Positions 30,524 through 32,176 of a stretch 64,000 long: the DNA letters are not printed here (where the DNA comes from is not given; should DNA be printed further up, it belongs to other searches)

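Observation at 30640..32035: AT-rich single-gene island encoding an RmuC-like coiled-coil protein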

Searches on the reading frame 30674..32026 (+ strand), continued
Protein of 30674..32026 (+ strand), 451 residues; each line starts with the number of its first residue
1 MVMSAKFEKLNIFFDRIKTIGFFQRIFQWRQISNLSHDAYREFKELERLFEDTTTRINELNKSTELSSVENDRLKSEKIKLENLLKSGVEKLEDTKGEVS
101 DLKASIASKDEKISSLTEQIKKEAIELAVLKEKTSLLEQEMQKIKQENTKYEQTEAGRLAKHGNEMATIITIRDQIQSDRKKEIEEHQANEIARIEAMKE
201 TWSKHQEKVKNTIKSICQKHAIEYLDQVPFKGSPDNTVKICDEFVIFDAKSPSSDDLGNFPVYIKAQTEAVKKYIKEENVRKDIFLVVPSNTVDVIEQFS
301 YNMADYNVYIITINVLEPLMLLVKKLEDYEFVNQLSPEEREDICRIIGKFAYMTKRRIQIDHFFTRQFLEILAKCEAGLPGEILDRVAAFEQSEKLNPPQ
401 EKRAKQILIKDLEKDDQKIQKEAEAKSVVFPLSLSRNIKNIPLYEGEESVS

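Call 20: predict_structure(alignment_id=A1)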
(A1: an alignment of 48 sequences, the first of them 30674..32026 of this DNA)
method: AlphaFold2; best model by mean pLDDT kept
length: 451 residues; sequences in the alignment: 48
mean_pLDDT: 72.5   pTM: 0.39
mean pLDDT of the five models: 72.5, 71.8, 70.9, 69.7, 68.5
residues with pLDDT >= 90: 93; 70-90: 199; 50-70: 71; < 50: 88
segments of 3 or more residues with pLDDT < 50: 1-3, 326-335, 338-341, 345-379, 396-409, 433-451
pLDDT, mean of each block of 10 residues (from residue 1): 58 71 65 69 77 77 77 86 90 90 89 92 93 94 93 92 93 94 91 81 85 87 83 81 83 67 80 82 84 75 82 80 56 47 45 36 42 44 55 49 43 63 59 47 37 32
secondary structure, 60 per line:
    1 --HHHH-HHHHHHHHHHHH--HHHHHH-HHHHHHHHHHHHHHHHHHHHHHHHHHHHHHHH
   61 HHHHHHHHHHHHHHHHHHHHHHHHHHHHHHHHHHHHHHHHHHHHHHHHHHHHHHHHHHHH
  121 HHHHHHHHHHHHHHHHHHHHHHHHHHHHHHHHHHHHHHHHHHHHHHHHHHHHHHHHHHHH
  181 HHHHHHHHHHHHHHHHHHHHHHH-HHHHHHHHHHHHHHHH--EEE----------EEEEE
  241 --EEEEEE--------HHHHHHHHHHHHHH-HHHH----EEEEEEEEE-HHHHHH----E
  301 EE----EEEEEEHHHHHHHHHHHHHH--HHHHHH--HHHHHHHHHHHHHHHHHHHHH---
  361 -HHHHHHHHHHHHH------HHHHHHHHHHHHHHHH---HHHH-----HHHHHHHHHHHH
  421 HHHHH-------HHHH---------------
elements in order: H3-6 H8-19 H22-27 H29-203 H205-220 E223-225 E236-240 E243-248 H257-270 H272-275 E280-288 H290-295 E300-302 E307-312 H313-326 H329-334 H337-357 H362-374 H381-396 H400-403 H409-425 H433-436
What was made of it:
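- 30758..31282 (+): Long α-helical rod / coiled coil (residues 29-203), variable in length across the family. AlphaFold single helix 29-203, pLDDT 77-94 (call 20).
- Checked: The roughly 200-aa N-terminal coiled coil matches the AlphaFold helix 29-203 (call 20).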

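Call 41: search_protein_families(library=pfam, alignment_id=A3, max_evalue=0.01)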
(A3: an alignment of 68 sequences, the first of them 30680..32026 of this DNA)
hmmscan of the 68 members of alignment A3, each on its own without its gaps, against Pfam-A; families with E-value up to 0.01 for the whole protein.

A. member 1, window:30680-32026:+ (449 aa): 0 families

B. families by the number of members that match (of 68 scanned): 37 families (the first 25 are shown)
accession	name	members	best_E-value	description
PF06818.20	Fez1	5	1.7e-05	Fez1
PF22086.1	DUF6940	4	0.0019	Family of unknown function (DUF6940)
PF19220.6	Rod_CreS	3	0.00013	Crescentin, rod domain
PF06785.16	UPF0242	2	4.7e-05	Uncharacterised protein family (UPF0242) N-terminus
PF14662.11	KASH_CCD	2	0.00012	Coiled-coil region of CCDC155 or KASH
PF08614.16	ATG16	2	0.00019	Autophagy protein 16 (ATG16)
PF17078.10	SHE3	1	1.3e-06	SWI5-dependent HO expression protein 3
PF02090.21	SPAM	1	4.5e-05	Salmonella surface presentation of antigen gene type M protein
PF01166.23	TSC22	1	0.00017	TSC-22/dip/bun family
PF05837.17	CENP-H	1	0.00017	Centromere protein H (CENP-H)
PF05911.16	FPP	1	0.00027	Filament-like plant protein, long coiled-coil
PF09787.14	Golgin_A5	1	0.00033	Golgin subfamily A member 5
PF07926.17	TPR_MLP1_2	1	0.00046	TPR/MLP1/MLP2-like protein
PF03938.19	OmpH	1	0.00063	Outer membrane protein (OmpH-like)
PF24073.1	DUF7365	1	0.00068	Coiled-coil region of unknown function (DUF7365)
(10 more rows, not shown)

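Call 44: find_encoding_contigs(protein=P0003, flank=6000, max_places=1)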
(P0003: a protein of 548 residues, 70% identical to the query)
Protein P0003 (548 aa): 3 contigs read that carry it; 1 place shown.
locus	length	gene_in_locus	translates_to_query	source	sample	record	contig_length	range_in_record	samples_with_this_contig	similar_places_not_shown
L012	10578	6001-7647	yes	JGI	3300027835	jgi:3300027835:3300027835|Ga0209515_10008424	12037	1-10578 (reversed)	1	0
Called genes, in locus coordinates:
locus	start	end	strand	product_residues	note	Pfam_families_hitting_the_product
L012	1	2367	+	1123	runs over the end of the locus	PF13091:PLDc_2 (weak), PF04851:ResIII (faint), PF00176:SNF2-rel_dom, PF00271:Helicase_C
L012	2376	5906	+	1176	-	PF20473:MmeI_Mtase, PF07669:Eco57I, PF22837:M_Eco57I_C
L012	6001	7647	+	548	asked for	-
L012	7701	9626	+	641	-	PF02463:SMC_N, PF11398:DUF2813 (weak), PF13175:AAA_15, PF13476:AAA_23, PF13555:AAA_29 (weak), PF13304:AAA_21, PF20469:OLD-like_TOPRIM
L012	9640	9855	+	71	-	-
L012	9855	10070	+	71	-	-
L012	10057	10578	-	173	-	?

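Call 45: find_encoding_contigs(protein=P0004, flank=6000, max_places=1)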
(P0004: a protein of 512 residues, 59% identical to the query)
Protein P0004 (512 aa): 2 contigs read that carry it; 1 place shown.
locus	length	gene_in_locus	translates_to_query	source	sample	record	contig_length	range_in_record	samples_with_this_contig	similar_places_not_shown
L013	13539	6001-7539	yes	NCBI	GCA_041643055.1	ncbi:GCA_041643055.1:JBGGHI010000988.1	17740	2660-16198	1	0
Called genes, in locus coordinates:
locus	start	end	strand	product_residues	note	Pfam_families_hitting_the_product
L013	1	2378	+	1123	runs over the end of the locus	PF13091:PLDc_2 (weak), PF04851:ResIII (faint), PF00176:SNF2-rel_dom, PF00271:Helicase_C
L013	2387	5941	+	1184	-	PF20473:MmeI_Mtase, PF07669:Eco57I, PF22837:M_Eco57I_C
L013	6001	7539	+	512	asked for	-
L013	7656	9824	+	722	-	PF02463:SMC_N (weak)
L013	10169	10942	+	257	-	-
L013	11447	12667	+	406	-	PF13173:AAA_14, PF13635:DUF4143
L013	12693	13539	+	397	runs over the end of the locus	PF24624:Int_N, PF00589:Phage_integrase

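Call 46: find_encoding_contigs(protein=P0005, flank=6000, max_places=1)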
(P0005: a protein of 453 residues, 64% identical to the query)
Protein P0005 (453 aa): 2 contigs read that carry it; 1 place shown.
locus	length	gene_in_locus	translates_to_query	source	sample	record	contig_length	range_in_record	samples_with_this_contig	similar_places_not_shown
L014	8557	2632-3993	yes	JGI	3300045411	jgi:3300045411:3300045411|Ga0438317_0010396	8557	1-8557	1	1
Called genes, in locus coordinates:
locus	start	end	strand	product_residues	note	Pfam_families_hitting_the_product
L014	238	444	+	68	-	PF12844:HTH_19, PF13560:HTH_31 (weak), PF13443:HTH_26 (weak), PF01381:HTH_3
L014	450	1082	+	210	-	-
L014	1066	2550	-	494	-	PF01726:LexA_DNA_bind, PF00717:Peptidase_S24, PF01555:N6_N4_Mtase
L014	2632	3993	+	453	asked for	-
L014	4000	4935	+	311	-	PF14022:DUF4238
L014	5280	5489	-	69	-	-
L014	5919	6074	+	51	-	-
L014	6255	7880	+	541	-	PF24681:Kelch_KLHDC2_KLHL20_DRC7, PF01344:Kelch_1, PF24981:Beta-prop_ATRN-LZTR1, PF01344:Kelch_1, PF24681:Kelch_KLHDC2_KLHL20_DRC7, PF24996:NANM, PF13415:Beta-prop_FBX42, PF13964:Beta-prop_Calicin, +9 more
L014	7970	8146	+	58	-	-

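Call 99: search_protein_families(library=padloc, proteins=[L012:7701-9623:+, L013:7632-9821:+, L012:2376-5903:+, L012:1-2364:+, L014:4000-4932:+, L014:1069-2637:-], max_evalue=0.00001)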
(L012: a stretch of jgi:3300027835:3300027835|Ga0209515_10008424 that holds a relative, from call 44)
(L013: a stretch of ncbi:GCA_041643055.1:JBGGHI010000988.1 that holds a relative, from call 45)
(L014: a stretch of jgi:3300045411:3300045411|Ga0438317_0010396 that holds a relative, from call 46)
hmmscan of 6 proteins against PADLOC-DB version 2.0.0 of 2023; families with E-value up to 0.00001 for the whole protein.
L012:7701-9623:+ (641 aa): 105 families (the best 25 are shown)
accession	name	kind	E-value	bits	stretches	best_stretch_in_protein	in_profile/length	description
PDLC02979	AriA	-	4.9e-57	192.4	1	1-393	1-373/373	-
PDLC02358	Old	-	3.9e-55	185.7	2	207-530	143-454/578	Old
PDLC00065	GajA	-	7.2e-28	95.7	1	1-537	1-518/670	AAA ATPase domain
PDLC00091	GajA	-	3.6e-25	86.9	2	202-422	140-371/627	AAA ATPase domain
PDLC00090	GajA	-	1.8e-24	84.4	2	1-85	1-80/659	AAA ATPase domain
PDLC00070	GajA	-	7.7e-24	82.2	2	199-534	146-459/596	AAA ATPase domain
PDLC00096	GajA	-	1.1e-23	81.8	2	201-418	140-362/630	AAA ATPase domain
PDLC00067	GajA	-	1.3e-23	81.3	2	338-530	294-466/604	AAA ATPase domain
PDLC00083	GajA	-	2.2e-23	80.5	2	202-499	147-443/639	AAA ATPase domain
PDLC00066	GajA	-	1.4e-22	78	2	1-94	1-96/567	AAA ATPase domain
PDLC00071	GajA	-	1.6e-22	78.1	2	203-539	141-451/588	AAA ATPase domain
PDLC00099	GajA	-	1.1e-21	75.5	2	1-93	1-96/626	AAA ATPase domain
PDLC00082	GajA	-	2.1e-21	74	1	1-545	1-560/694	AAA ATPase domain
PDLC04135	mad3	-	2.5e-21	74.6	1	2-393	1-327/374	mads_3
PDLC00072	GajA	-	1.8e-20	70.9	1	1-467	1-445/709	AAA ATPase domain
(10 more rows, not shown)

L013:7632-9821:+ (730 aa): 3 families
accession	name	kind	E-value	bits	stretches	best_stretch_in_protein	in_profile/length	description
PDLC05023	PDC-S46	-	1.2e-274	911.5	1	9-727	1-716/719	-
PDLC04894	PDC-S06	-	4.5e-10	36.7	1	425-502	502-578/740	-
PDLC02335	AbiLi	-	8.2e-07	26.4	1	13-496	52-239/326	AbiLi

L012:2376-5903:+ (1176 aa): 38 families (the best 25 are shown)
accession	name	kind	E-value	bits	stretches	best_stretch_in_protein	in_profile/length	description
PDLC03612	REase_MTase_IIG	-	3.2e-49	166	2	466-793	584-913/1247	Type IIG restriction enzyme-methyltransferase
PDLC03601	REase_MTase_IIG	-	5.5e-46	154.9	1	161-792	199-778/1110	Type IIG restriction enzyme-methyltransferase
PDLC03596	REase_MTase_IIG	-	1.2e-40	137.4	2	624-793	670-818/1148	Type IIG restriction enzyme-methyltransferase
PDLC03628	REase_MTase_IIG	-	2.1e-27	93.7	2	160-377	152-360/1100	Type IIG restriction enzyme-methyltransferase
PDLC03606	REase_MTase_IIG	-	4.6e-26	89.3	1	652-1089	441-855/935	Type IIG restriction enzyme-methyltransferase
PDLC03604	REase_MTase_IIG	-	2.7e-24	83.3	2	649-799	517-652/1011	Type IIG restriction enzyme-methyltransferase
PDLC03267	MTase_II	-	2.1e-23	81.1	2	862-1028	249-407/539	Type II methyltransferase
PDLC02643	DrmMI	-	6.5e-23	78.6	1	425-748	601-935/1347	DrmMI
PDLC03366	MTase_II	-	9.2e-21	72.2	2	661-792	100-221/568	Type II methyltransferase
PDLC03609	REase_MTase_IIG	-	2e-16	57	2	650-792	541-661/1066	Type IIG restriction enzyme-methyltransferase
PDLC03629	REase_MTase_IIG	-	7.3e-16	55.2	2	424-530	434-535/1182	Type IIG restriction enzyme-methyltransferase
PDLC02638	DrmMI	-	1.8e-15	54.2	1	421-742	596-931/935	DrmMI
PDLC03598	REase_MTase_IIG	-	5e-15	52.5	1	410-498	346-435/912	Type IIG restriction enzyme-methyltransferase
PDLC03313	MTase_II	-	6.8e-15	52.6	1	665-792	142-251/563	Type II methyltransferase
PDLC03627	REase_MTase_IIG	-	2.1e-14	50.2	1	336-519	327-503/1136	Type IIG restriction enzyme-methyltransferase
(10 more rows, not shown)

L012:1-2364:+ (788 aa): 26 families (the best 25 are shown)
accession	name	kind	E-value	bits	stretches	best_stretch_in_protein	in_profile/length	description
PDLC02621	DrmD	-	8.3e-30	101.7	1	235-532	383-653/1040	DrmD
PDLC02500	BrxHI|BrxHII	-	3.8e-26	89.9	1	322-617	406-691/933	BrxHI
PDLC00659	HmaA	-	8.1e-25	84.8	1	234-500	355-613/1176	SNF2 helicase / DEAD-box helicase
PDLC02619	DrmD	-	1.2e-24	84.5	2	331-539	356-572/872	DrmD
PDLC02623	DrmD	-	6.4e-23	78.5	1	363-522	502-647/1040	DrmD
PDLC01075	C3a139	-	1.5e-18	64.6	1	18-547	321-776/948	HKD+Snf2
PDLC02193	PLD_Helicase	-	2.1e-17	60.6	1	343-509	642-811/905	-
PDLC02504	BrxHI|BrxHII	-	1.3e-16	57.7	1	356-544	450-624/971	BrxHII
PDLC02632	DrmD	-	1.5e-16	58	1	250-509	397-635/662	DrmD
PDLC02572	DrmA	-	1.7e-16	57.4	1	248-505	392-629/1043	DrmA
PDLC02843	DpdE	-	6.9e-16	55.3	2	364-497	543-663/1091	DpdE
PDLC02624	DrmD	-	4e-15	53.3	1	315-501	283-469/652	DrmD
PDLC02840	DpdE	-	1.1e-14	51.7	1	350-499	522-656/1091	DpdE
PDLC02625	DrmD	-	1e-13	48.8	1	386-501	258-373/792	DrmD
PDLC02633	DrmD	-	2.5e-13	46.9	1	355-500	489-631/839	DrmD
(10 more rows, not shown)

L014:4000-4932:+ (311 aa): 1 family
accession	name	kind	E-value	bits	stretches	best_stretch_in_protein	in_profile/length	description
PDLC03000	DUF4238-Pers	-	2e-19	68.2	1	8-300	5-301/309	-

L014:1069-2637:- (523 aa): 38 families (the best 25 are shown)
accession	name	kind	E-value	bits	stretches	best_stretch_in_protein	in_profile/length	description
PDLC03337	MTase_II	-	5.4e-130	430.4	1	251-507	5-260/264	Type II methyltransferase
PDLC03299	MTase_II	-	3.3e-44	149.6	1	249-511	9-278/296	Type II methyltransferase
PDLC03371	MTase_II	-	2.4e-38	130.2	1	251-494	7-254/260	Type II methyltransferase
PDLC03230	MTase_II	-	2.6e-30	103.9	1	251-490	32-280/360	Type II methyltransferase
PDLC03320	MTase_II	-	1.3e-28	98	1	251-494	26-276/289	Type II methyltransferase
PDLC03387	MTase_II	-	2e-27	94.1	2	340-500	137-282/289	Type II methyltransferase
PDLC03238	MTase_II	-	2.8e-26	90.5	1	227-512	97-380/428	Type II methyltransferase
PDLC03353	MTase_II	-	8.1e-25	85.8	1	251-493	6-251/260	Type II methyltransferase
PDLC03216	MTase_II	-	9e-25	85.4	1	248-510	5-273/364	Type II methyltransferase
PDLC03300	MTase_II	-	1.3e-23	81.5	1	290-495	75-279/302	Type II methyltransferase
PDLC03738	oMTase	-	2.3e-23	80.5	1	242-509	8-282/376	orphan methyltransferase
PDLC03265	MTase_II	-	4.3e-23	80.3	2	253-356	23-127/333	Type II methyltransferase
PDLC03295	MTase_II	-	2.3e-21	74.5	2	254-324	3-73/292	Type II methyltransferase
PDLC03339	MTase_II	-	8.7e-19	65.5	2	255-383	4-143/399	Type II methyltransferase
PDLC03323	MTase_II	-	3.9e-18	63.7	2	247-324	7-82/330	Type II methyltransferase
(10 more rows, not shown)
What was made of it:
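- In L012 and L013 the gene follows the helicase and methyltransferase genes on the same strand with short gaps (calls 44, 45, 99).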
